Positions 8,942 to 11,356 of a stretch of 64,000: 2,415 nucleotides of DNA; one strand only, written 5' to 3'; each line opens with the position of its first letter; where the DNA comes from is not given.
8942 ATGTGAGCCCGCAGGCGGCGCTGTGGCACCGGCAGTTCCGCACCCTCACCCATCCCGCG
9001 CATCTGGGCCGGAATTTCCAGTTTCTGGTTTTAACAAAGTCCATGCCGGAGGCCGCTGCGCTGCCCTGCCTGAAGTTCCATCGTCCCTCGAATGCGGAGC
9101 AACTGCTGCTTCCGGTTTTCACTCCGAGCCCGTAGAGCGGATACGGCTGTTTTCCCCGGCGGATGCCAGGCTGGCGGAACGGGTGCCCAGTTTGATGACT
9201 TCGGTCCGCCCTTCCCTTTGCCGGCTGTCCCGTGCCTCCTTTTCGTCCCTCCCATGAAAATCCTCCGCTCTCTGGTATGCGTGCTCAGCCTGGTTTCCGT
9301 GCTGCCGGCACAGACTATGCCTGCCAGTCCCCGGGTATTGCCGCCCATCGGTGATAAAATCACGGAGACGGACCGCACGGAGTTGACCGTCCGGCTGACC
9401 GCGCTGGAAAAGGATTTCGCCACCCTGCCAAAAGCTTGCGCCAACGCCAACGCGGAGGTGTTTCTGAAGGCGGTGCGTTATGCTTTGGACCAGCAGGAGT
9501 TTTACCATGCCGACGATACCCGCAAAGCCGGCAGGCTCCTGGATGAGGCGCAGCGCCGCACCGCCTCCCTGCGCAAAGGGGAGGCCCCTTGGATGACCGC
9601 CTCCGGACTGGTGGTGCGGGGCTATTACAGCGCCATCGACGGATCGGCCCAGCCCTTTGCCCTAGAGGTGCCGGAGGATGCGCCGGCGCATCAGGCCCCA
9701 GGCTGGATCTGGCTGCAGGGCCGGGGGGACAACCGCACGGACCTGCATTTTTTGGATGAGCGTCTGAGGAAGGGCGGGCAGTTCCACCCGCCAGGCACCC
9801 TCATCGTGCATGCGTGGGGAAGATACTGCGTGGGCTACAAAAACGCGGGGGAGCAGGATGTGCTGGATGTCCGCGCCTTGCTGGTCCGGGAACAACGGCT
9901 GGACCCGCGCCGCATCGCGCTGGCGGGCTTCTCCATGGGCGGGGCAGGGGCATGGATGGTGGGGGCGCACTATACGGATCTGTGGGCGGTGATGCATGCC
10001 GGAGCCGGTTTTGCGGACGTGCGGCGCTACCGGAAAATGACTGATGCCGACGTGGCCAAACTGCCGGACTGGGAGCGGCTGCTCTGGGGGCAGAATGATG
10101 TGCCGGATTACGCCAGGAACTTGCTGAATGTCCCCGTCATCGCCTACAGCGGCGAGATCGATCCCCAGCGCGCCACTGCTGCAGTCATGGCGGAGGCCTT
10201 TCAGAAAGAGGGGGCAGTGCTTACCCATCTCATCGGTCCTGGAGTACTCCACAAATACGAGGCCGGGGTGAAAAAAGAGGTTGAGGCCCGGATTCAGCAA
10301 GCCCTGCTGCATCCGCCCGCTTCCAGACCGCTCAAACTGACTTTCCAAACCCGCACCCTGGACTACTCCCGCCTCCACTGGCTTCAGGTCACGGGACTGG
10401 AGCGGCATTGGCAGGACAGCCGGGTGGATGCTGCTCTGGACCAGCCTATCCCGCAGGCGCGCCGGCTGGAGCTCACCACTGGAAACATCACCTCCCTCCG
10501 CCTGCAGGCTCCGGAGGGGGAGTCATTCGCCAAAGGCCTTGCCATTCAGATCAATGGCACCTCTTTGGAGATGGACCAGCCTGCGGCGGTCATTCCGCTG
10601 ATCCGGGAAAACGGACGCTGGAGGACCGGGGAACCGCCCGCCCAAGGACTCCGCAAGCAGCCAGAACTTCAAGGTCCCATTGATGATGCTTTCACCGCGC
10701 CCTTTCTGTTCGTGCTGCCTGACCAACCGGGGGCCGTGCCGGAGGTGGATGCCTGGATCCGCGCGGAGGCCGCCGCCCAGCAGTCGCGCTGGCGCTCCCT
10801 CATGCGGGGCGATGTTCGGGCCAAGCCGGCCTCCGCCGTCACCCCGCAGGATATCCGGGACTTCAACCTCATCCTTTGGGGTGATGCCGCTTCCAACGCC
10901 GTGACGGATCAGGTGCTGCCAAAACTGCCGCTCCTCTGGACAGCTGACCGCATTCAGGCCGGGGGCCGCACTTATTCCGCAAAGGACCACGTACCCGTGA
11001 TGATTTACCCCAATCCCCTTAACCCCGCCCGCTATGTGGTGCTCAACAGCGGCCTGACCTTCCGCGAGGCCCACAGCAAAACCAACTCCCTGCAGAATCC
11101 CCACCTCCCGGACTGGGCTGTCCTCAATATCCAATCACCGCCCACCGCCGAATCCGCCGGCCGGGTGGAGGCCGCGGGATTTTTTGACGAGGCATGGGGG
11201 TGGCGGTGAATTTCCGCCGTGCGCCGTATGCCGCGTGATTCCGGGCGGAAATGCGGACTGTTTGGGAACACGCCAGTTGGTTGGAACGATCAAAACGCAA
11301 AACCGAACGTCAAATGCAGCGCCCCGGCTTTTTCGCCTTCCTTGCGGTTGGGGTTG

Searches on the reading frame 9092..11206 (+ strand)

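Call 39: search_protein_families(library=pfam, proteins=[window:9092-11206:+], max_evalue=0.001)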
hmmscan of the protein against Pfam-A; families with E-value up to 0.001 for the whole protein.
window:9092-11206:+ (705 aa): 1 family
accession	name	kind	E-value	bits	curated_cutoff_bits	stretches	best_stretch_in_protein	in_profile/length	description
PF00326.27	Peptidase_S9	-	1.6e-09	38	22.6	1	250-391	41-191/213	Prolyl oligopeptidase family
